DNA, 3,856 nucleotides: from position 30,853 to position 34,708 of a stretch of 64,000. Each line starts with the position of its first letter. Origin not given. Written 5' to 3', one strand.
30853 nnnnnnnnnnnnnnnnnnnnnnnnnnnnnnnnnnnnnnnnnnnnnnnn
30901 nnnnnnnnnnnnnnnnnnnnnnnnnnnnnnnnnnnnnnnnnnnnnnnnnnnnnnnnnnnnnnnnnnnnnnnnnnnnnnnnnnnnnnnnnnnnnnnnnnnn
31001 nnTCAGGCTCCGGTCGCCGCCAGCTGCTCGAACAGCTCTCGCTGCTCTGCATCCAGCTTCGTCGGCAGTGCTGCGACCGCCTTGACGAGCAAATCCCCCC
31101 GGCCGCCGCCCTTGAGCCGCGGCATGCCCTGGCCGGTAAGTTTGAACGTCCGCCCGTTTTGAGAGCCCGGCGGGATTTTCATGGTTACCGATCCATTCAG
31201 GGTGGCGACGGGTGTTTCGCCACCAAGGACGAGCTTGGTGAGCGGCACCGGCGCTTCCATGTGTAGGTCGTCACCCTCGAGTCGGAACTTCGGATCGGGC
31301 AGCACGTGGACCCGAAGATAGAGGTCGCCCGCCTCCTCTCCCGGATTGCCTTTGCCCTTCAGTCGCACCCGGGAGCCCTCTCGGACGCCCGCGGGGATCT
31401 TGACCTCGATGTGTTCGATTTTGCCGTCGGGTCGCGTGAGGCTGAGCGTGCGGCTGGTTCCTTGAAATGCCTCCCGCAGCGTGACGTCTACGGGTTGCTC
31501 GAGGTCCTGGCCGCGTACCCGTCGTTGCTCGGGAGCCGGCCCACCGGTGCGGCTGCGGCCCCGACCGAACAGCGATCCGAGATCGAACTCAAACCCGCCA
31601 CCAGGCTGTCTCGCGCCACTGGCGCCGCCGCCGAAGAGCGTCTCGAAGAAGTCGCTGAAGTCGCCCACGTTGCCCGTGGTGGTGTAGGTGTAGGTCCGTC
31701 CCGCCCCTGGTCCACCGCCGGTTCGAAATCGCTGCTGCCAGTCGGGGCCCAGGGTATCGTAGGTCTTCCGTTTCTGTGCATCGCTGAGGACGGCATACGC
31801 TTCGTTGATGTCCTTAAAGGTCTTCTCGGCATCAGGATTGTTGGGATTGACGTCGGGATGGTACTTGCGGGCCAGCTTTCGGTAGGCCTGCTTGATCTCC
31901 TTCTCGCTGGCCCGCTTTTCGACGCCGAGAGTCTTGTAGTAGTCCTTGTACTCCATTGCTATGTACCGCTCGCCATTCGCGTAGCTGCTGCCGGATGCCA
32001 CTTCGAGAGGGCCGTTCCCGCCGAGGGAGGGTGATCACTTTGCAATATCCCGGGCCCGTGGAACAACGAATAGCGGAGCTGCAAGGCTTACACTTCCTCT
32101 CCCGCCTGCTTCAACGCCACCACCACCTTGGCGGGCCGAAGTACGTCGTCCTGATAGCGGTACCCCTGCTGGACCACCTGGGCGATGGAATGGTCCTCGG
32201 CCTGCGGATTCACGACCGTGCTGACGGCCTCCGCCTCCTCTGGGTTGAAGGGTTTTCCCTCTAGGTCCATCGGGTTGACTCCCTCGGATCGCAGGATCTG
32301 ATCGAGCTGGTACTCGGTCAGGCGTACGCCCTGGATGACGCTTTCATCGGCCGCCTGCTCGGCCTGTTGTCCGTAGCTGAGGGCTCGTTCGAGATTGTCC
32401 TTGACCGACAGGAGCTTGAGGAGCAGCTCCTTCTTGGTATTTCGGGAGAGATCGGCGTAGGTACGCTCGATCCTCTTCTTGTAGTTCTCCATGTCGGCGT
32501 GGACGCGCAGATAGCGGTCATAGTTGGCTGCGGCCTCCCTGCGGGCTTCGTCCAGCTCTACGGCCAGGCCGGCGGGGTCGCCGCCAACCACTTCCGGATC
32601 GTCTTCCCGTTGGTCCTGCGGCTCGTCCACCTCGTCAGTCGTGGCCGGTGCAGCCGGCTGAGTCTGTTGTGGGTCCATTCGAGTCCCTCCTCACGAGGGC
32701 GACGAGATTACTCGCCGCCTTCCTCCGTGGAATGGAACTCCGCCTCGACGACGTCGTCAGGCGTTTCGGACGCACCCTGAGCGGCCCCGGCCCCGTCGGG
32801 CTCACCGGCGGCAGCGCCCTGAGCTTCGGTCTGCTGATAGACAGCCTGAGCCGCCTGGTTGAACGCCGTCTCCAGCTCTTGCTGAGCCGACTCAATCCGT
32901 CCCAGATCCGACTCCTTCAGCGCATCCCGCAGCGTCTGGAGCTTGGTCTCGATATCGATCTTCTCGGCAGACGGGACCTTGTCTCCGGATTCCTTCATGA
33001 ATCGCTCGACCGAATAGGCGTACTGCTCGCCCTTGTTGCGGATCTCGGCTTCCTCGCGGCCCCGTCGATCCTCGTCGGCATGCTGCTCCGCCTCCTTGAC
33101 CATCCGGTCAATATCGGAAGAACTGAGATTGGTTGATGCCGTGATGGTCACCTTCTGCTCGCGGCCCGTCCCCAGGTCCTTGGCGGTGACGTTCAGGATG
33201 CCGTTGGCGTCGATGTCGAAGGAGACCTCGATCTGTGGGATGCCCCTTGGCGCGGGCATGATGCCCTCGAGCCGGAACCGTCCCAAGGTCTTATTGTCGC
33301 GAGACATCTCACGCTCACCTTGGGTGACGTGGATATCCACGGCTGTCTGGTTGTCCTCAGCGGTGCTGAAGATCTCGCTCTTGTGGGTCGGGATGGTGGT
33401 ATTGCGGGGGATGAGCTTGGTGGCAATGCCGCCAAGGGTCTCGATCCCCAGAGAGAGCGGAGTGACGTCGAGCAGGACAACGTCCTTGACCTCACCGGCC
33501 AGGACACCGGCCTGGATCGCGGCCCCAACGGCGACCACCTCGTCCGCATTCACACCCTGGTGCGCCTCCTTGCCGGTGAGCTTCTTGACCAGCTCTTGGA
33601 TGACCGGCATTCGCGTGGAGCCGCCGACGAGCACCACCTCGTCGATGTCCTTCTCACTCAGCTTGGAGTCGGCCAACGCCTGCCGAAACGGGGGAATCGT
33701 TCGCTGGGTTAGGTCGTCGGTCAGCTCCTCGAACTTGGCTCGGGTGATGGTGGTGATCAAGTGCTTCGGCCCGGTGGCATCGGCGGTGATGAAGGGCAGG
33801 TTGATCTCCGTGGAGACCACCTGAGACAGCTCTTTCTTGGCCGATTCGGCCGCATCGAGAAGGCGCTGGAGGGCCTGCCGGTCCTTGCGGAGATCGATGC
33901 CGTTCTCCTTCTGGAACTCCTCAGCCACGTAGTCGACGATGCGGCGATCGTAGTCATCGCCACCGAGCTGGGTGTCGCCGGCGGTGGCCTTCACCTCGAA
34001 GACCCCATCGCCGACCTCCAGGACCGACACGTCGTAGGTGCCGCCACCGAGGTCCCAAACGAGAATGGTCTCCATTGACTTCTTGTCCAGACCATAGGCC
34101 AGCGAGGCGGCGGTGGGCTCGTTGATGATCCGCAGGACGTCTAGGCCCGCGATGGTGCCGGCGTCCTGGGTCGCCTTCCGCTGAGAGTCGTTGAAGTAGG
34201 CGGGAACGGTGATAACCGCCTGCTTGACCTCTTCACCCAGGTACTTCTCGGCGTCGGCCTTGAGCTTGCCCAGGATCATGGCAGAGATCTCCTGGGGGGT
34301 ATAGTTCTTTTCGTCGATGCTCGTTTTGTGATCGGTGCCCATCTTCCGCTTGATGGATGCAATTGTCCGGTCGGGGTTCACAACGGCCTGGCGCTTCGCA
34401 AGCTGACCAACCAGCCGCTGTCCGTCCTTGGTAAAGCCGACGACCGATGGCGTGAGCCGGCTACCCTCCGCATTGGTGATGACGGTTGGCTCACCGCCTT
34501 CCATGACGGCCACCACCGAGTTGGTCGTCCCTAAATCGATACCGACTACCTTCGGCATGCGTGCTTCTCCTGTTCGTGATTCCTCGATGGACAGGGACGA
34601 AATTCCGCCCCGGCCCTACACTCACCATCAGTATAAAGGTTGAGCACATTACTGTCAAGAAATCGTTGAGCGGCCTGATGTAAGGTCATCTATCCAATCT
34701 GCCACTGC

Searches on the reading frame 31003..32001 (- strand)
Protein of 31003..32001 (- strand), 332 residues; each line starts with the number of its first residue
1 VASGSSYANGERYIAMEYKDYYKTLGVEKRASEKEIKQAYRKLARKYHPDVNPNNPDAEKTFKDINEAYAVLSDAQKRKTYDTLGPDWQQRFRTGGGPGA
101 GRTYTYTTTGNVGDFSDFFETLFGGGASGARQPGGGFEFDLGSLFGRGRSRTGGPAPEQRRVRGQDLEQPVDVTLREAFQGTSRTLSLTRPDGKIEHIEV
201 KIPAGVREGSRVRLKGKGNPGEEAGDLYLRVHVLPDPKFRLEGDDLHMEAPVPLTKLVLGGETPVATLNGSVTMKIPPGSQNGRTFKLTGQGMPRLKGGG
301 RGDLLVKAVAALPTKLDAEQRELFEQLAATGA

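Call 57: find_encoding_contigs(protein=window:31003-32001:-, flank=10000, max_places=1)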
Protein window:31003-32001:- (332 aa): no gene with exactly this product is on record in the collection.

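Call 59: search_protein_families(library=pfam, proteins=[window:31003-32001:-], max_evalue=0.0001)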
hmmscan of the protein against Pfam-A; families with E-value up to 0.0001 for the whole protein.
window:31003-32001:- (332 aa): 2 families
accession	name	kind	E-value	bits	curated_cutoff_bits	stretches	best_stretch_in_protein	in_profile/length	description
PF01556.23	DnaJ_C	-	3.7e-44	150.9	26.6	1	168-313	2-152/152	DnaJ C terminal domain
PF00226.36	DnaJ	-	6.6e-28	97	27.8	1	20-82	1-63/63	DnaJ domain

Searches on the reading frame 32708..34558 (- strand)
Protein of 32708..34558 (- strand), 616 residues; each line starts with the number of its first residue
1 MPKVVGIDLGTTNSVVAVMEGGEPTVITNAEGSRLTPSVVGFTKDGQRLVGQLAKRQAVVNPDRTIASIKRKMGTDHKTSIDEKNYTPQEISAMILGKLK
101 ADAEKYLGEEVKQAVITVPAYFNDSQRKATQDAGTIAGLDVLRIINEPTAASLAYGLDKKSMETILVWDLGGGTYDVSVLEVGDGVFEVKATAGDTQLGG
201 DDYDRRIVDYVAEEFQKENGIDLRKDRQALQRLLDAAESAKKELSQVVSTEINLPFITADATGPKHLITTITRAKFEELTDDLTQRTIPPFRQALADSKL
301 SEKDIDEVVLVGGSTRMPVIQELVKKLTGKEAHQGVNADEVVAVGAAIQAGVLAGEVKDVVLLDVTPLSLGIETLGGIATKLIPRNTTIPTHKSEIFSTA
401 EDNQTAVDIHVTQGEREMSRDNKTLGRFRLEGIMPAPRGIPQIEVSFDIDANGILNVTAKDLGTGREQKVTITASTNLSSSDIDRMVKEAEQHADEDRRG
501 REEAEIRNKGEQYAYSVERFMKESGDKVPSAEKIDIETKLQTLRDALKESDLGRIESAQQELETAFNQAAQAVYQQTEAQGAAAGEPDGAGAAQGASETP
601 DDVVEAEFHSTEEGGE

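Call 59: search_protein_families(library=pfam, proteins=[window:32708-34558:-], max_evalue=0.0001)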
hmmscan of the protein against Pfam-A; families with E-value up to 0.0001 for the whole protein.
window:32708-34558:- (616 aa): 2 families
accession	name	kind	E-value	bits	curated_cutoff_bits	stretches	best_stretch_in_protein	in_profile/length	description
PF00012.26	HSP70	-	1.3e-246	820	20.6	2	79-575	101-599/599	Hsp70 protein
PF06723.19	MreB_Mbl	-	3.9e-17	62.5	27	1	4-348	3-317/327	MreB/Mbl protein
